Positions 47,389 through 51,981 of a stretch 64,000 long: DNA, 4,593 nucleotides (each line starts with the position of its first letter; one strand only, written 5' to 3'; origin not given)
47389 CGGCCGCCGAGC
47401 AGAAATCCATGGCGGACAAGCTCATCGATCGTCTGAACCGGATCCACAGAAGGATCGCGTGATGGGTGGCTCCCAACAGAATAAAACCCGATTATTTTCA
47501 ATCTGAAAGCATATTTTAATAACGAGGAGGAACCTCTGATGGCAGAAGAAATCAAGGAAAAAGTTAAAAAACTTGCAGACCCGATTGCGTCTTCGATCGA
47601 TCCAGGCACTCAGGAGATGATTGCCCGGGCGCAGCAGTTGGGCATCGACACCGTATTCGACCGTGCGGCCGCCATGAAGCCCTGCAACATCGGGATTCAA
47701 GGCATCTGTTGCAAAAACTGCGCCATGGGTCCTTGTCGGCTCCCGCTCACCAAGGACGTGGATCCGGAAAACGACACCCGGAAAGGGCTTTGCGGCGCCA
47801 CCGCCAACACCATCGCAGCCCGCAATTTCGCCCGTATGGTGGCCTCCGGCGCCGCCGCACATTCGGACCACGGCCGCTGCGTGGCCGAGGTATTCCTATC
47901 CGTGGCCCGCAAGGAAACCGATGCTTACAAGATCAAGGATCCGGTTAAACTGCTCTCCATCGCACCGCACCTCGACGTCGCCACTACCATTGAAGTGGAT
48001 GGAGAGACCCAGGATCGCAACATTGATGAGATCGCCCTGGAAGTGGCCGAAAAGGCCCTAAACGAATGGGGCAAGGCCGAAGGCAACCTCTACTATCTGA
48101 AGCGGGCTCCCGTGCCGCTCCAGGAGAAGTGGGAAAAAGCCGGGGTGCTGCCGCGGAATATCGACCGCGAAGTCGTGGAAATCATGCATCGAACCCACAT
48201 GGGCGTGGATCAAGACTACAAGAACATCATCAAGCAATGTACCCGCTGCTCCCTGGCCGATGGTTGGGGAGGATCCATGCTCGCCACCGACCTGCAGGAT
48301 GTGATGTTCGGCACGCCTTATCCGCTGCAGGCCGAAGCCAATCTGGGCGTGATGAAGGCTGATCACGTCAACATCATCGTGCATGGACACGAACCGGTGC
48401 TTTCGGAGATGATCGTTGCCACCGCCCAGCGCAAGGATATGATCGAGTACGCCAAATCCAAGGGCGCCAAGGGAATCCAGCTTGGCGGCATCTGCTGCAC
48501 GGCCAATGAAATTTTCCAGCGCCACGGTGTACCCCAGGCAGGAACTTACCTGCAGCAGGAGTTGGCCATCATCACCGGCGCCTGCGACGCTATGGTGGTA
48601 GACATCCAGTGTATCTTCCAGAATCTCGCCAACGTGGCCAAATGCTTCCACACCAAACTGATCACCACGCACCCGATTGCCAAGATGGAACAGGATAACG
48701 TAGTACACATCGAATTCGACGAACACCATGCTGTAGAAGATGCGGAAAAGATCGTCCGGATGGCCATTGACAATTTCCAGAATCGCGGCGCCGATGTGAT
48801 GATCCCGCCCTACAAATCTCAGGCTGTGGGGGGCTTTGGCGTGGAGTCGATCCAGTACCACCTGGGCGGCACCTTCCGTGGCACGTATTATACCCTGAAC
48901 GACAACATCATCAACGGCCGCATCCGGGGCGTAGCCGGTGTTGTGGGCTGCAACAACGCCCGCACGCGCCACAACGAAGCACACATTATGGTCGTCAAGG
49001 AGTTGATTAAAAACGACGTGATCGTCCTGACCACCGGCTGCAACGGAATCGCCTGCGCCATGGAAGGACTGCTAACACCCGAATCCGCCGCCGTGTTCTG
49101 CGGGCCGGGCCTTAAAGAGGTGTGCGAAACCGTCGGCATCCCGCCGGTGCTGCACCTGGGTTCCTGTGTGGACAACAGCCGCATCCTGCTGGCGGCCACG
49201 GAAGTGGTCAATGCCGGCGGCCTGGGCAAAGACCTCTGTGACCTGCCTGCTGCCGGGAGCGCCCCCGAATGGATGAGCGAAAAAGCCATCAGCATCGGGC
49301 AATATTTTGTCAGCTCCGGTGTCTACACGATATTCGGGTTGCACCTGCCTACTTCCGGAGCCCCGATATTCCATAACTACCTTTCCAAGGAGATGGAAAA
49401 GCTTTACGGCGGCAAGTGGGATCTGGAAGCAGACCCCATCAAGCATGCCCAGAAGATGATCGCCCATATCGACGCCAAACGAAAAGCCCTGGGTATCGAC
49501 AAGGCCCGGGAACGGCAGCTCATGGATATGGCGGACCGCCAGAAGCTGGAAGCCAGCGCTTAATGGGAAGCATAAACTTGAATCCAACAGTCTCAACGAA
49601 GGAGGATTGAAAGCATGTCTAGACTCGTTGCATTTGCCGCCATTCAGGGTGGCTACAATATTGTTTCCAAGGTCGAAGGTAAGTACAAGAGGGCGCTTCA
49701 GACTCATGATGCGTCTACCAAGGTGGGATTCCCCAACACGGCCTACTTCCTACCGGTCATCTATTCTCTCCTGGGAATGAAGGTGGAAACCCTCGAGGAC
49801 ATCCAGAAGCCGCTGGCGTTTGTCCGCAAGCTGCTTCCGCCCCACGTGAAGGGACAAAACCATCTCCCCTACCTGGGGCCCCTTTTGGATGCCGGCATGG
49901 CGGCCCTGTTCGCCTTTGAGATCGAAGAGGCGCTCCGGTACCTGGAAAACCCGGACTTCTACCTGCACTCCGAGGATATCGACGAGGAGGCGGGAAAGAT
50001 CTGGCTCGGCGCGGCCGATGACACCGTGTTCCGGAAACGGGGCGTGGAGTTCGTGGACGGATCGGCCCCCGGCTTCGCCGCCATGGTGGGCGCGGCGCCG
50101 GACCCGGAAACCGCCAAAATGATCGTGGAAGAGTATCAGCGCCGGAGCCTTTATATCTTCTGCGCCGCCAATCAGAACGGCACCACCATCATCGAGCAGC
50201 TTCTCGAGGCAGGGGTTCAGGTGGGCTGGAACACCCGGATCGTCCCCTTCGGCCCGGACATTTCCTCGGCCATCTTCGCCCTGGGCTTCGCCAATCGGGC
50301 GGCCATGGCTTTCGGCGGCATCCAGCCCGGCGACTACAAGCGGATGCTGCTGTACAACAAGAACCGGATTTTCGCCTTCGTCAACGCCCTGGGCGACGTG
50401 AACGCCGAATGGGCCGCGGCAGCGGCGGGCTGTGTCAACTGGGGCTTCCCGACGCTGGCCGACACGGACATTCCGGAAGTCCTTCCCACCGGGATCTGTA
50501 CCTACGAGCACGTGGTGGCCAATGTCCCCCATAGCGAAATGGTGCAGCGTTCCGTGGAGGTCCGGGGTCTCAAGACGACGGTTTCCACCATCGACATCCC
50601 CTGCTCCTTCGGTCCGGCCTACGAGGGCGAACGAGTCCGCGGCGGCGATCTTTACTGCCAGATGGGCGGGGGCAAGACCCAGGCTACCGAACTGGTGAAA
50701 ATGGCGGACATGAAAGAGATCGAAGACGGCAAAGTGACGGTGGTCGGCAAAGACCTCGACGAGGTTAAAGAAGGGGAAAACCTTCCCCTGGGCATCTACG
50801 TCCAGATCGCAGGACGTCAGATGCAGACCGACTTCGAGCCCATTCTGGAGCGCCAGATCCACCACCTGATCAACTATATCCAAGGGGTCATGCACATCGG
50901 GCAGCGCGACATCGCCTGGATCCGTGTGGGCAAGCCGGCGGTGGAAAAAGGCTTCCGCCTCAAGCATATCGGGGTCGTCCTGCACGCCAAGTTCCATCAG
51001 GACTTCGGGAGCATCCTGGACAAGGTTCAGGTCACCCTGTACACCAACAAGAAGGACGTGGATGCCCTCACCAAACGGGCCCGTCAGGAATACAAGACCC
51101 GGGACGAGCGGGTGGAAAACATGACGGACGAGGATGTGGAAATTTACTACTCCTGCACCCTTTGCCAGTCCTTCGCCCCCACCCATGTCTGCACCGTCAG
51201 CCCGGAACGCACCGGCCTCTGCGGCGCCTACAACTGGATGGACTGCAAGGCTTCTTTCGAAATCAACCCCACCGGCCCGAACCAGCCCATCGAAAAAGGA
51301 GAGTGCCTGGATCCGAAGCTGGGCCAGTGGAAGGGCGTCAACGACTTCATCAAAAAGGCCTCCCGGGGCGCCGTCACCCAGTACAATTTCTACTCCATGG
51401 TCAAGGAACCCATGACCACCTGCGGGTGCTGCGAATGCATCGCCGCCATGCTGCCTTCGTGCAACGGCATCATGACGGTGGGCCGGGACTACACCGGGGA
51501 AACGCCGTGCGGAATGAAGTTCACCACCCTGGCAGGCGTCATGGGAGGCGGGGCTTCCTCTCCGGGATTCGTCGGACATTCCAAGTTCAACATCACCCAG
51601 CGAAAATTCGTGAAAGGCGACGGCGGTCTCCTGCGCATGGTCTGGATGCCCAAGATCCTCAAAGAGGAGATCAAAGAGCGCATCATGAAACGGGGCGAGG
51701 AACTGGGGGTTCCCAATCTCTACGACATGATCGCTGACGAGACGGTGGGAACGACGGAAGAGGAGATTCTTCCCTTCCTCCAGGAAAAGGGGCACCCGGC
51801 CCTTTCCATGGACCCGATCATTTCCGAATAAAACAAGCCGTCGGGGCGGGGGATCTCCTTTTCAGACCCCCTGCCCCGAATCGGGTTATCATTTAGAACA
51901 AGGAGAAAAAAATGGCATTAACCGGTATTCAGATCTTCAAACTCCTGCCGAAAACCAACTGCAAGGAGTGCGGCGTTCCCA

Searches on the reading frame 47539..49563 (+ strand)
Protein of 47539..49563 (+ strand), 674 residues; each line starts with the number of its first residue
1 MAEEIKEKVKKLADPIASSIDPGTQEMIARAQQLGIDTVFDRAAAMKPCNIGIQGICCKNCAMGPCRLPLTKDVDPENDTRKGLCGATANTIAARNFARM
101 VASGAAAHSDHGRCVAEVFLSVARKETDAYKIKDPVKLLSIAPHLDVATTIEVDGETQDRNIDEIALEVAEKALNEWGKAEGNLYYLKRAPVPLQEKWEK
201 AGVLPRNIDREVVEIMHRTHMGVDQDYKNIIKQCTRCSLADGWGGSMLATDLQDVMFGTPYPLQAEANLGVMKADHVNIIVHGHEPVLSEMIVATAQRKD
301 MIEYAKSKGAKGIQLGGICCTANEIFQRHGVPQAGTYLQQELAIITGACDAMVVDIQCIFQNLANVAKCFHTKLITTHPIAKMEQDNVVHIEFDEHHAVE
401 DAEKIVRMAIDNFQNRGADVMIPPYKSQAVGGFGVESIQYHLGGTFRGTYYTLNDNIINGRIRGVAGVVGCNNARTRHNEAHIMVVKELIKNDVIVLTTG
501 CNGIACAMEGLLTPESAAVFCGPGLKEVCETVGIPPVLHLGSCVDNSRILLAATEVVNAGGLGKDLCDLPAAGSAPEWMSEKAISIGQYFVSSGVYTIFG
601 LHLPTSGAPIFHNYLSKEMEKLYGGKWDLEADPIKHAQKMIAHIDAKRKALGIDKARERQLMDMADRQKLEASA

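Call 7: search_protein_families(library=pfam, proteins=[window:47539-49563:+], max_evalue=0.01)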
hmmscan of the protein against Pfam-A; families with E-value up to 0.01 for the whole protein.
window:47539-49563:+ (674 aa): 1 family
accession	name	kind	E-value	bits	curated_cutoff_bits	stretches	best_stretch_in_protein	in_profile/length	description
PF03063.25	Prismane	-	2.7e-167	558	27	1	56-633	1-512/513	Prismane/CO dehydrogenase family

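Call 54: find_encoding_contigs(protein=window:47539-49563:+, flank=2500, max_places=5)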
Protein window:47539-49563:+ (674 aa): no gene with exactly this product is on record in the collection.

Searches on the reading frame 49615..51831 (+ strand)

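Call 7: search_protein_families(library=pfam, proteins=[window:49615-51831:+], max_evalue=0.01)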
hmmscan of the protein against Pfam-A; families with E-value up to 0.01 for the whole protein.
window:49615-51831:+ (738 aa): 3 families
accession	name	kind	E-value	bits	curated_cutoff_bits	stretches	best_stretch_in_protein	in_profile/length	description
PF19436.4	ACS_CODH_B_C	-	1.4e-121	405.1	25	1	493-736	1-245/245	ACS/CODH beta subunit C-terminal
PF03598.20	CdhC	-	2.2e-70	236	24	1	328-482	1-155/155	CO dehydrogenase/acetyl-CoA synthase complex beta subunit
PF18537.6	CODH_A_N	-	5.2e-28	97.3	32.2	1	21-110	1-83/83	Carbon monoxide dehydrogenase subunit alpha N-terminal domain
